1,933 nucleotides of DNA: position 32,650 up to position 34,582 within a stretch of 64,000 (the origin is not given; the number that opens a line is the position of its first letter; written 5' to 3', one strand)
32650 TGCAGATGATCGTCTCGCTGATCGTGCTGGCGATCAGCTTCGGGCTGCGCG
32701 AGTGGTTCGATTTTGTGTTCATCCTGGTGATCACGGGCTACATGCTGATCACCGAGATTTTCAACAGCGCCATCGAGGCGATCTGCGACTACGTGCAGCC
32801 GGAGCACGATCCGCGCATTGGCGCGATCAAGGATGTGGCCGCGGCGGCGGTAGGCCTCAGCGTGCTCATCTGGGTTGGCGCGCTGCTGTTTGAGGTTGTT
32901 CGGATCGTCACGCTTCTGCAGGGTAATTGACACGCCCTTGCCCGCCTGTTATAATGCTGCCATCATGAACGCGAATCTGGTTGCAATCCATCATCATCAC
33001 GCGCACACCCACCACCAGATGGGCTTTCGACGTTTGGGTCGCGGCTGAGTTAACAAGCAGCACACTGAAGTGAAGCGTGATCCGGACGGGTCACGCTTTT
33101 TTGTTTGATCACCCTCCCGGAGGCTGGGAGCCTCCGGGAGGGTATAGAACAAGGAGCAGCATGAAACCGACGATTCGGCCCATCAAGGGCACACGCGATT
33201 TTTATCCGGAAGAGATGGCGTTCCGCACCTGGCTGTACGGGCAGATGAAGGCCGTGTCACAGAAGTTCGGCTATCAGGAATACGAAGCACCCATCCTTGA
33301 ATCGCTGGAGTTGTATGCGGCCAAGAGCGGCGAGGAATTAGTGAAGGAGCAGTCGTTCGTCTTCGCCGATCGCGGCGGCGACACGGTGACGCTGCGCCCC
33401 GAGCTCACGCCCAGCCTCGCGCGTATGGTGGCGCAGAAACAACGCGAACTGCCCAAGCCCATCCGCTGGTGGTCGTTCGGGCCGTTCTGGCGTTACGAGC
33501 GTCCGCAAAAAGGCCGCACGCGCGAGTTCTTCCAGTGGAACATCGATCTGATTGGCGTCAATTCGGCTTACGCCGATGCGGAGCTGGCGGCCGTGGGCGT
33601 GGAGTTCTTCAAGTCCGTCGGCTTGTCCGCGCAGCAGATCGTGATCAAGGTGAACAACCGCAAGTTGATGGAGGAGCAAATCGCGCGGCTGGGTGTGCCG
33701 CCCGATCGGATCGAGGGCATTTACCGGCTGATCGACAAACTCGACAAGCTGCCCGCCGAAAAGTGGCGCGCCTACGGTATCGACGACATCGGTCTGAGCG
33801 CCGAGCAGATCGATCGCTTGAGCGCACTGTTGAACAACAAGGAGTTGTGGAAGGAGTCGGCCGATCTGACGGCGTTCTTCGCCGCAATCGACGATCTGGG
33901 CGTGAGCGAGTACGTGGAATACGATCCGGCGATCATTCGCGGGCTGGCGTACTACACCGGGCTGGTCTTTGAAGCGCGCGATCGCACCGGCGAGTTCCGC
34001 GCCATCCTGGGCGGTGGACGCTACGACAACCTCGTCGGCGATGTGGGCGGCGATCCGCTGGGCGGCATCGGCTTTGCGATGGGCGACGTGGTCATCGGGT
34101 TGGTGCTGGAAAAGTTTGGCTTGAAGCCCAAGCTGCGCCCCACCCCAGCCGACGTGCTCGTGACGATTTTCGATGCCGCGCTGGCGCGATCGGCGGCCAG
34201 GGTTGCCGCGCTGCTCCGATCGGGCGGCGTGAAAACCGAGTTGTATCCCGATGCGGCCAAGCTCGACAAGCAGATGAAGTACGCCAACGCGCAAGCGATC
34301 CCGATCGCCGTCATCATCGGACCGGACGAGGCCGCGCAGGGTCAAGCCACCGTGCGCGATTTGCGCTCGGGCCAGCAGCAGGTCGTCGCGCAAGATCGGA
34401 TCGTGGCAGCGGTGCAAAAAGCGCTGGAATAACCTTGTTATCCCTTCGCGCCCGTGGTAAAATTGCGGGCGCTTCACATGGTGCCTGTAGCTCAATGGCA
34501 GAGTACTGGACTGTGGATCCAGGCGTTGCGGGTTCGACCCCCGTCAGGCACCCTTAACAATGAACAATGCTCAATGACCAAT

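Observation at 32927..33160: His-codon-rich leader peptide plus intrinsic terminator behind a perfect consensus promoter upstream of hisS–tRNA-His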

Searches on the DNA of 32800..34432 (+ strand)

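Call 5: search_rna_families(source=window, start=32800, end=33300, threshold=evalue, max_evalue=10, show_alignments=3)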
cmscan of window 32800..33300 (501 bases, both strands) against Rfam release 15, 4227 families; matches with E-value up to 10: 10.
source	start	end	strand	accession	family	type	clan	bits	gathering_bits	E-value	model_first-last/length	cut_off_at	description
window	32980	33105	+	RF00506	Thr_leader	Cis-reg; leader;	-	18.4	55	0.58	1-118/118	no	Threonine operon leader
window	33108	33145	+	RF00655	mir-28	Gene; miRNA;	CL00086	17.3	64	2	1-78/78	no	mir-28 microRNA precursor family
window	33108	33174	+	RF04335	Plastid-rpl20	Cis-reg;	-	16.8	53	10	1-80/80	no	Plastid-rpl20 3UTR RNA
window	33111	33177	-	RF02761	sR084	Gene; sRNA;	-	15.2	95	2.9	1-78/78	no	sR084 sRNA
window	33111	33142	+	RF01040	mir-573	Gene; miRNA;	-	14.5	89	8.8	1-80/80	no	mir-573 microRNA precursor family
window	33080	33118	-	RF03108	Methylosinus-1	Gene; sRNA;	-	14.4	145.1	0.46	1-214/214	no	Methylosinus-1 RNA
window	33112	33254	+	RF01736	flg-Rhizobiales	Cis-reg;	-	13.6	55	2.3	1-141/141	no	flg-Rhizobiales RNA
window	33029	33047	+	RF03139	S4-Bacteroidia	Cis-reg; leader;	CL00119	13.6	34.7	3.6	1-34/34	no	S4-Bacteroidia ribosomal protein leader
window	32961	33000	-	RF01304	sR5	Gene; snRNA; snoRNA; CD-box;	-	12.4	40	2.5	1-53/53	no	Small nucleolar RNA sR5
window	33239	33254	+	RF01151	snoU82P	Gene; snRNA; snoRNA; CD-box;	-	10.1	42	5.4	1-55/55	no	Small nucleolar RNA U82P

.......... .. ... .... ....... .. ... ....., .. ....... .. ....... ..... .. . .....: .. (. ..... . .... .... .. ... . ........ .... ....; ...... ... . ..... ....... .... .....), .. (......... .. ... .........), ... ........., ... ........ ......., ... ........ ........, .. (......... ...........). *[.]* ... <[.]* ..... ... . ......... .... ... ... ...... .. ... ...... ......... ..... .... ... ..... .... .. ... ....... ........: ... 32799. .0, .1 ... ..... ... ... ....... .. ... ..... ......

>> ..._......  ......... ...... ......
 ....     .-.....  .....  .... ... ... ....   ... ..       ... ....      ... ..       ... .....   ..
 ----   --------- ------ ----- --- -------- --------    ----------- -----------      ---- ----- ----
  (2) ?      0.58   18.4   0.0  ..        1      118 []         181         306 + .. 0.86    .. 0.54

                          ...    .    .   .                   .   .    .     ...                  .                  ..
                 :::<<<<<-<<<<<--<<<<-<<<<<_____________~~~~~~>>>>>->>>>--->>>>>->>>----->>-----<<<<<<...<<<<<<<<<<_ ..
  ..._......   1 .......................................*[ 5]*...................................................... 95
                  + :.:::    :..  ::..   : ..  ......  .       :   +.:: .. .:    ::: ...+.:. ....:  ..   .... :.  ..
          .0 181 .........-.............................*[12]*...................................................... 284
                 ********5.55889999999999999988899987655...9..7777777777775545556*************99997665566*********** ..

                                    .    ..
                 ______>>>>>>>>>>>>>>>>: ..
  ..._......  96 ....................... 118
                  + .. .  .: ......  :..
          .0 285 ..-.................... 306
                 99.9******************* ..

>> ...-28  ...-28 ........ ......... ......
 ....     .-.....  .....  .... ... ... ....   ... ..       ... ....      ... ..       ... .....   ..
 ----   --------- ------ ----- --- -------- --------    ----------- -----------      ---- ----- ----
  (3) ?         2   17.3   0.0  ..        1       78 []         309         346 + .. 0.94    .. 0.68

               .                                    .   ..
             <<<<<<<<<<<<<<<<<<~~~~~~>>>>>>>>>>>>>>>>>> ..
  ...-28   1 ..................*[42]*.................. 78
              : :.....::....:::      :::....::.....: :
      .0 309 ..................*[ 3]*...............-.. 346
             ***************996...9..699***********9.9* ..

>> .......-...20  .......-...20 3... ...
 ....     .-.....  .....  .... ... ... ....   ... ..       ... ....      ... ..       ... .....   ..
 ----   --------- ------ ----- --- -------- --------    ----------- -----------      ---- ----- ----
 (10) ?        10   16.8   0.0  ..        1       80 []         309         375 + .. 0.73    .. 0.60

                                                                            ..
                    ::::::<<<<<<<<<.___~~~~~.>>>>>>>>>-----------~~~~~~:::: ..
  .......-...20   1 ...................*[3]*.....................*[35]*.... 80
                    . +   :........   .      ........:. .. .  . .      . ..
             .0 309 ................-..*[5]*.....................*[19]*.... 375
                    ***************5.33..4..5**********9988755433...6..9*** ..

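Call 42: search_rna_families(sources=[L010, L016, L017, L018, L019, L020, L022, L023, L026, L027, L030, L031, L033, L035, L037, L039, L041, L044, L054, L006], threshold=gathering)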
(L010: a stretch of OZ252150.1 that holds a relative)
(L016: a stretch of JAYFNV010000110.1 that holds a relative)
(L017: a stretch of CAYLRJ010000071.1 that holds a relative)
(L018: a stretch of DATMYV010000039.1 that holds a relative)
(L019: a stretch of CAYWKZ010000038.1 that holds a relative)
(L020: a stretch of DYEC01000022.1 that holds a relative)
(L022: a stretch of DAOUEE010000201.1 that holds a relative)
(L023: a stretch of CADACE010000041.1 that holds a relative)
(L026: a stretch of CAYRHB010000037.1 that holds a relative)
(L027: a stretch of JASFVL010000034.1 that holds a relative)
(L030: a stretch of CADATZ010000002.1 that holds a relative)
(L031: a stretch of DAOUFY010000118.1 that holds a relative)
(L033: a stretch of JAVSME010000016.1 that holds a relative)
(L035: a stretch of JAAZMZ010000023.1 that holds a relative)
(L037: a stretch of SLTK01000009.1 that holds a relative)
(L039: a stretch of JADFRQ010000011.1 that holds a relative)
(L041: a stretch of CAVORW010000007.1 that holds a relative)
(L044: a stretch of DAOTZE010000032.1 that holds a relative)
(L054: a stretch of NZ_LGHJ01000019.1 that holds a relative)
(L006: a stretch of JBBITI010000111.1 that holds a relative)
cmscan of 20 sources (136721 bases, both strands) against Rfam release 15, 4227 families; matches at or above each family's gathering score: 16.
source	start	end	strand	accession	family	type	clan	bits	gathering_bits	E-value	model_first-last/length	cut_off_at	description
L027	4314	4385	+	RF00005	tRNA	Gene; tRNA;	CL00001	70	29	6.8e-13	1-71/71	no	tRNA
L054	4309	4380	+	RF00005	tRNA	Gene; tRNA;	CL00001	69.1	29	1.1e-12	1-71/71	no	tRNA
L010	6874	6946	+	RF00005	tRNA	Gene; tRNA;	CL00001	68.5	29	1.7e-12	1-71/71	no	tRNA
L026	4319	4390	+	RF00005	tRNA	Gene; tRNA;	CL00001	68.2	29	2.2e-12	1-71/71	no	tRNA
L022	4537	4609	+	RF00005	tRNA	Gene; tRNA;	CL00001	67.9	29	2.5e-12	1-71/71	no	tRNA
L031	4504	4576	+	RF00005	tRNA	Gene; tRNA;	CL00001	67.2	29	3.9e-12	1-71/71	no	tRNA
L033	4308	4379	+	RF00005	tRNA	Gene; tRNA;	CL00001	66.3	29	6.8e-12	1-71/71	no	tRNA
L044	4757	4828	+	RF00005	tRNA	Gene; tRNA;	CL00001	66.3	29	7.2e-12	1-71/71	no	tRNA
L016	4304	4375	+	RF00005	tRNA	Gene; tRNA;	CL00001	66.1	29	7.8e-12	1-71/71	no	tRNA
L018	4304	4375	+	RF00005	tRNA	Gene; tRNA;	CL00001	65.9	29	9.2e-12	1-71/71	no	tRNA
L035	4317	4388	+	RF00005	tRNA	Gene; tRNA;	CL00001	65.9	29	9.3e-12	1-71/71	no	tRNA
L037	4307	4378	+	RF00005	tRNA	Gene; tRNA;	CL00001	65.9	29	8.7e-12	1-71/71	no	tRNA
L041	4376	4447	+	RF00005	tRNA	Gene; tRNA;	CL00001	65.9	29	9.2e-12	1-71/71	no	tRNA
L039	4291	4363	+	RF00005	tRNA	Gene; tRNA;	CL00001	65.8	29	9.7e-12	1-71/71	no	tRNA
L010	6756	6828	+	RF00005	tRNA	Gene; tRNA;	CL00001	64.1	29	2.8e-11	1-71/71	no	tRNA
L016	191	263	-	RF00005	tRNA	Gene; tRNA;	CL00001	61.8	29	1.2e-10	1-71/71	no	tRNA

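Call 49: build_rna_model(alignment_id=A1, structure=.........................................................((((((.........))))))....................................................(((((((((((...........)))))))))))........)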
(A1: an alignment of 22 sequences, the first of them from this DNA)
Model R1 built from alignment A1 (22 sequences, 171 columns); structure: as given.
model positions 141; base pairs 17; branch points 1; effective number of sequences 7.37; information 0.59 bits per position. Calibrated on 0.2 Mb of random sequence (short: E-values are rough).
structure used (alignment columns):
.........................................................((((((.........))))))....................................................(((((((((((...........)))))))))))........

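Call 51: search_with_rna_model(model_id=R1, sources=[window, L001, L002, L003, L004, L005, L006, L007, L008, L009, L010, L011, L012, L013, L014, L015, L016, L017, L018, L019, L020, L021, L022, L023, L024, L025, L026, L027, L028, L029, L030, L031, L032, L033, L034, L035, L036, L037, L038, L039, L040, L041, L042, L043, L044, L045, L046, L047, L048, L049, L050, L051, L052, L053, L054, L055, L056, L057, L058, L059, L060, L061, L062, L063, L064, L065, L066, L067, L068, L069, L070, L071, L072, L073, L074, L075, L076, L077, L078, L079, L080, L081, L082, L083, L084, L085, L086, L087, L088, L089, L090, L091, L092, L093, L094, L095, L096, L097, L098, L099], max_evalue=1)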
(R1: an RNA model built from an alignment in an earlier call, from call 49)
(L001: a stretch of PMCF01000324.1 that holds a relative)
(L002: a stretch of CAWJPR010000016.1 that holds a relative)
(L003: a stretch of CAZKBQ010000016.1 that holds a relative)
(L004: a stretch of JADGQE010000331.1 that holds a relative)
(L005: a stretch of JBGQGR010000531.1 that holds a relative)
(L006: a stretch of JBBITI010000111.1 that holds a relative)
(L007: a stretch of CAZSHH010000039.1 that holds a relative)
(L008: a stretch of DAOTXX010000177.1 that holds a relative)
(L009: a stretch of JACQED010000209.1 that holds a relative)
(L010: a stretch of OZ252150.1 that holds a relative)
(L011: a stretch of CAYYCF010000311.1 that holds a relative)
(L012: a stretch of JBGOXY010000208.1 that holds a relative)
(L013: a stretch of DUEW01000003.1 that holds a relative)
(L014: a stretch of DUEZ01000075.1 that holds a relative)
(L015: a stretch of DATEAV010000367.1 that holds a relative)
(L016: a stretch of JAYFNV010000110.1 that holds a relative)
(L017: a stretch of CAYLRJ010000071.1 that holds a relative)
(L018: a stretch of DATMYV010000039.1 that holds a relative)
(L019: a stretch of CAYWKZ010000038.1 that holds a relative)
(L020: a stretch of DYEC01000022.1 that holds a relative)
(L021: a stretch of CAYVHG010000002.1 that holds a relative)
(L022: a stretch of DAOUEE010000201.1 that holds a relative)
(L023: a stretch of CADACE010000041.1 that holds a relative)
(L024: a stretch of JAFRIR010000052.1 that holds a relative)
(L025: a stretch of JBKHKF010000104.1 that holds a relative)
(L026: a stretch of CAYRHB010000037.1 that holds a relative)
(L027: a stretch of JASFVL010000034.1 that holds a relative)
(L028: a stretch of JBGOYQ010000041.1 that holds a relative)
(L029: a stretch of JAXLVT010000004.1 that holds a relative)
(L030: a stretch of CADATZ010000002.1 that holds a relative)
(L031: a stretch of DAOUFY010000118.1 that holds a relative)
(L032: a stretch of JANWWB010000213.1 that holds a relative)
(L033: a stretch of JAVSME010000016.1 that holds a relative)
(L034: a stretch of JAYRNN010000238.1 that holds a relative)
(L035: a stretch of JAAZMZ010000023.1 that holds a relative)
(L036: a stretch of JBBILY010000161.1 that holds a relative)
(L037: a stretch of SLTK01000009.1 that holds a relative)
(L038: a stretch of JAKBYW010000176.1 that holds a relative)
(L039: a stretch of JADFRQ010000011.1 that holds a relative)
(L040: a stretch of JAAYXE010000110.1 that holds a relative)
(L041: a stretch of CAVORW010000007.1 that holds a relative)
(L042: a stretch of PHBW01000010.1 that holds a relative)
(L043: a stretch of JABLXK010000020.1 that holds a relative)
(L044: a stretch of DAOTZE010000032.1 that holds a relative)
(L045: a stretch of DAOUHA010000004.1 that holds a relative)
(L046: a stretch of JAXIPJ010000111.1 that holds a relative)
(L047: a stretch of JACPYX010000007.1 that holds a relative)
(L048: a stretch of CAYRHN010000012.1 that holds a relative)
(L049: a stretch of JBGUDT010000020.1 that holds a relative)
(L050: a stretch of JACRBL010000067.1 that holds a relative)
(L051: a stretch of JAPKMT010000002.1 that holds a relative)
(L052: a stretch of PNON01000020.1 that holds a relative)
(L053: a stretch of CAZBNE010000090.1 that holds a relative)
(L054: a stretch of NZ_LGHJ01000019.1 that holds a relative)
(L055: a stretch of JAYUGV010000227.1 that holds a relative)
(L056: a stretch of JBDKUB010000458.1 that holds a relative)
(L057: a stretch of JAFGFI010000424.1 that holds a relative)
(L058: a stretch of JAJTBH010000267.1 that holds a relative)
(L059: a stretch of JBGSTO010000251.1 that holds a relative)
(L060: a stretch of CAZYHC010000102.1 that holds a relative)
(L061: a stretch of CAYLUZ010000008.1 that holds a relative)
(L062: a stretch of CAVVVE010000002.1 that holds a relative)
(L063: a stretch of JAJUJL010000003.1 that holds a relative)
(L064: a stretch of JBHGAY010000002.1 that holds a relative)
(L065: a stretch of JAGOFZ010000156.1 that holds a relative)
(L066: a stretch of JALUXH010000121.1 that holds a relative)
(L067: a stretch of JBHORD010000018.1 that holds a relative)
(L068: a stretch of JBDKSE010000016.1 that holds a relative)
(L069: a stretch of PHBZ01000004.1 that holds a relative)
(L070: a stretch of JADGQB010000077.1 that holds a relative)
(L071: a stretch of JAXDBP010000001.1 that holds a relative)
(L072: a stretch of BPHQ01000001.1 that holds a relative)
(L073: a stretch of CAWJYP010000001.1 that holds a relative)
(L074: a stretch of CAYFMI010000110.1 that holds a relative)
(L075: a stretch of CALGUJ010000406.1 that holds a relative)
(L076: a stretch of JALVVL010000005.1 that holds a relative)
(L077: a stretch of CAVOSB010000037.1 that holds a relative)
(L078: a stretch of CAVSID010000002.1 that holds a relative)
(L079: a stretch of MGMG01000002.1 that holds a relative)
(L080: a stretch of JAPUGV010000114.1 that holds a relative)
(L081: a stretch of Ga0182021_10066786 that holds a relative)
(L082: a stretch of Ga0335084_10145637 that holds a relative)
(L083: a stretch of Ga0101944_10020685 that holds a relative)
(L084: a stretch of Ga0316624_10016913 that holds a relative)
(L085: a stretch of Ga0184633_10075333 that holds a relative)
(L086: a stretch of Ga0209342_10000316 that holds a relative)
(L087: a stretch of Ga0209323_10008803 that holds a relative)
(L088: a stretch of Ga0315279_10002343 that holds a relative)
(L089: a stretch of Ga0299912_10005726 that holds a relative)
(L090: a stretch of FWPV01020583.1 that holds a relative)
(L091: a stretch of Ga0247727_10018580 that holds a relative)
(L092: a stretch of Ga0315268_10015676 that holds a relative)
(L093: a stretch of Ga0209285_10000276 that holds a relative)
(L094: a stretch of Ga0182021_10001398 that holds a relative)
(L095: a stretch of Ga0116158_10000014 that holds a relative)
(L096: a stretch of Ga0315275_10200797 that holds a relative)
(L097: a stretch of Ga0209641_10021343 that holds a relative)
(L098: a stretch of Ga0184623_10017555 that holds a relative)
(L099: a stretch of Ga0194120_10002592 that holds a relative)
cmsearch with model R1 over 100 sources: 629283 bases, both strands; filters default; matches with E-value up to 1: 39.
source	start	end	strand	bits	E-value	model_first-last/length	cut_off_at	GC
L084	1298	1440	+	119.2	2.5e-33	1-141/141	no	0.54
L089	1317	1454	+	116.9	1.2e-32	1-141/141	no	0.56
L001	705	839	+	112.3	2.9e-31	1-141/141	no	0.52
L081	776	910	+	112.3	2.9e-31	1-141/141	no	0.52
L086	1304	1450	+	112.1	3.3e-31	1-141/141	no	0.59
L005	1226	1366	+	111.9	3.9e-31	1-141/141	no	0.52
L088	1315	1451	+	110.7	9.1e-31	1-141/141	no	0.59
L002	2789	2928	+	108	5.7e-30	1-141/141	no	0.59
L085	140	281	+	107.2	9.7e-30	1-141/141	no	0.57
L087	1319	1450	+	105.5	3.3e-29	1-141/141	no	0.58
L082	723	865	+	103.9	9.6e-29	1-141/141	no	0.55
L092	374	507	+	103.4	1.3e-28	1-141/141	no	0.6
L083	1197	1338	+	102.4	2.6e-28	1-141/141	no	0.57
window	32965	33104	+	101.2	6.1e-28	1-141/141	no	0.54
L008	2823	2953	+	99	2.9e-27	1-141/141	no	0.59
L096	561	697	+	95.2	3.8e-26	1-141/141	no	0.59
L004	55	191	+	92.4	2.8e-25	1-141/141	no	0.55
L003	2801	2941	+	83.5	1.2e-22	1-141/141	no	0.55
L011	1703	1831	+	81.3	5.6e-22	1-141/141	no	0.56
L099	1318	1445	+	75.6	2.9e-20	1-141/141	no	0.52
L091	1287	1418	+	60.8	8.3e-16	1-141/141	no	0.55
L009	2815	2955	+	51.7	4.3e-13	1-141/141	no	0.65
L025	2837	2960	+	27.3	9.1e-06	1-141/141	no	0.59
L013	2845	2967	+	22.6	0.00024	1-141/141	no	0.41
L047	6349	6471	-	20.2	0.0012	1-141/141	no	0.52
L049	2109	2256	+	20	0.0014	1-141/141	no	0.47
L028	1749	1773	-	18.7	0.0036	109-136/141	no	0.72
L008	2925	2962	-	17.2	0.0094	96-136/141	no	0.61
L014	2846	2968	+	17.1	0.01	1-141/141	no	0.45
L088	1423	1452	-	16.2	0.019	104-136/141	no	0.67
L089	1426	1455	-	16.2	0.019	104-136/141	no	0.67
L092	479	527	-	13.3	0.14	85-136/141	no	0.61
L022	6632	6716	+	12.6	0.23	1-141/141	no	0.51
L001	809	833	-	12.6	0.23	111-135/141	no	0.64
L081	880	904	-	12.6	0.23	111-135/141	no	0.64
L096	669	698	-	12.4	0.27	104-136/141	no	0.63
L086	1413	1469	-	11.7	0.44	84-136/141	no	0.61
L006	4153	4285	-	11.3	0.57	1-141/141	no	0.53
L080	1524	1648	+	10.7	0.88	1-141/141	no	0.58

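Call 52: search_with_rna_model(model_id=R1, sources=[L100, L101, L102, L103, L104, L105, L106, L107, L108, L109, L110, L111, L112, L113, L114, L115, L116, L117, L118, L119, L120, L121, L122, L123, L124, L125, L126, L127, L128, L129, L130, L131, L132, L133, L134, L135, L136, L137, L138, L139, L140, L141, L142, L143, L144, L145, L146, L147, L148, L149, L150, L151, L152, L153, L154, L155, L156, L157, L158, L159, L160], max_evalue=1)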
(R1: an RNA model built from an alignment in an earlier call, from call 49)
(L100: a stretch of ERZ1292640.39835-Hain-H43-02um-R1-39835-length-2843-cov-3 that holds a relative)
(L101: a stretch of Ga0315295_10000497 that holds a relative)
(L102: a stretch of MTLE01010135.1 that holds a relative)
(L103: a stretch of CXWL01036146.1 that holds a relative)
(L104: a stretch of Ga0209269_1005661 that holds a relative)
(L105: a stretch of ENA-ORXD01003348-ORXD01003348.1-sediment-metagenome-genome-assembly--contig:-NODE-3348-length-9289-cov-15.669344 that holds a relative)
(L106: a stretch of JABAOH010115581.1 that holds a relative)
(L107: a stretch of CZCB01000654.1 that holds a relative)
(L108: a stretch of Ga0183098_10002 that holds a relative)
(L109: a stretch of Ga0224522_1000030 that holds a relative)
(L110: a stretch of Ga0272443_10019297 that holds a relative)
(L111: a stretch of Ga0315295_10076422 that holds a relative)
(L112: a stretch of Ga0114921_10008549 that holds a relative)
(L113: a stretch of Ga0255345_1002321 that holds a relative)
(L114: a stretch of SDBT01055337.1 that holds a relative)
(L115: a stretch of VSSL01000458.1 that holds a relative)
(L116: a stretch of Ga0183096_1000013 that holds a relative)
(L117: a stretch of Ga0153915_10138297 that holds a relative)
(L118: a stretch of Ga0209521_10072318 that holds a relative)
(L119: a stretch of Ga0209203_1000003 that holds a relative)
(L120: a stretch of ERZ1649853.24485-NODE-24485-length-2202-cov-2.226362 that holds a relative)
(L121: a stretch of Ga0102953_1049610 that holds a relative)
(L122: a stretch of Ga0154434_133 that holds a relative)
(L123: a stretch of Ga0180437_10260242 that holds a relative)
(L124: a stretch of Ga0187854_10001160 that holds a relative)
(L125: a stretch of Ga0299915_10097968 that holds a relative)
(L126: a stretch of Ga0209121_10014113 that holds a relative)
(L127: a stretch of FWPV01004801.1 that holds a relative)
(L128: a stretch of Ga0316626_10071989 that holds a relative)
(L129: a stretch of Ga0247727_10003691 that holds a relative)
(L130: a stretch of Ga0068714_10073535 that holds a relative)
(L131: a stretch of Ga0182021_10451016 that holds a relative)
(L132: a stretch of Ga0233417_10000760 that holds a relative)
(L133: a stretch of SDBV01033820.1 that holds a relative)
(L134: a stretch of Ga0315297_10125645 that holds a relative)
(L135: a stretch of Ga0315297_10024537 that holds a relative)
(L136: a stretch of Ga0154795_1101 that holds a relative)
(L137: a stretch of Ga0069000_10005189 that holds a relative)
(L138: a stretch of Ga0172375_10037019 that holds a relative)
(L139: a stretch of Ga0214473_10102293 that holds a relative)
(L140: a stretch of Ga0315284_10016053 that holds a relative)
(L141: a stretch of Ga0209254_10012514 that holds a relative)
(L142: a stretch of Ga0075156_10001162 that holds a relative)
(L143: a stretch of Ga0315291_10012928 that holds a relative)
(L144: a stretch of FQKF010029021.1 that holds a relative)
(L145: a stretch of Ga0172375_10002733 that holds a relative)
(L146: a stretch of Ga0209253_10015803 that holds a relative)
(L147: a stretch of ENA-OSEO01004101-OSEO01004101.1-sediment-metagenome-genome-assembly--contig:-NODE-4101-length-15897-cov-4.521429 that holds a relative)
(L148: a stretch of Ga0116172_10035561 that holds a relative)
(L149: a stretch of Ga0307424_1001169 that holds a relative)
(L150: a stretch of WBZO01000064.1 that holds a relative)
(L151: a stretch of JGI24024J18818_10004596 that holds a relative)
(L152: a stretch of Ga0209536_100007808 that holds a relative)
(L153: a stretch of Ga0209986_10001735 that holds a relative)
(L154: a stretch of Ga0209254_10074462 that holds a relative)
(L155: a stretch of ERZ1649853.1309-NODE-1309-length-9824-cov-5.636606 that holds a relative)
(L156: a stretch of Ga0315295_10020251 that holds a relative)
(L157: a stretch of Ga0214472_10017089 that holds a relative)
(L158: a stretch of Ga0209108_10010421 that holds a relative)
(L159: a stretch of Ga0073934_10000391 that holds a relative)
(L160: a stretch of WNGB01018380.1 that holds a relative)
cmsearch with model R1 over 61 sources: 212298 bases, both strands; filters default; matches with E-value up to 1: 6.
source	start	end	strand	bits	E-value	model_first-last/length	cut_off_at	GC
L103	814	944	+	81.9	1.3e-22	1-141/141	no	0.54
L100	16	118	+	53.7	3.7e-14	37-141/141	no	0.53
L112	1346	1468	+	20.7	0.00029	1-141/141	no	0.46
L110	1344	1476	+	19.7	0.0006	1-141/141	no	0.53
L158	2777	2805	-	12.1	0.11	109-136/141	no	0.9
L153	118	236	-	9.9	0.52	1-141/141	no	0.52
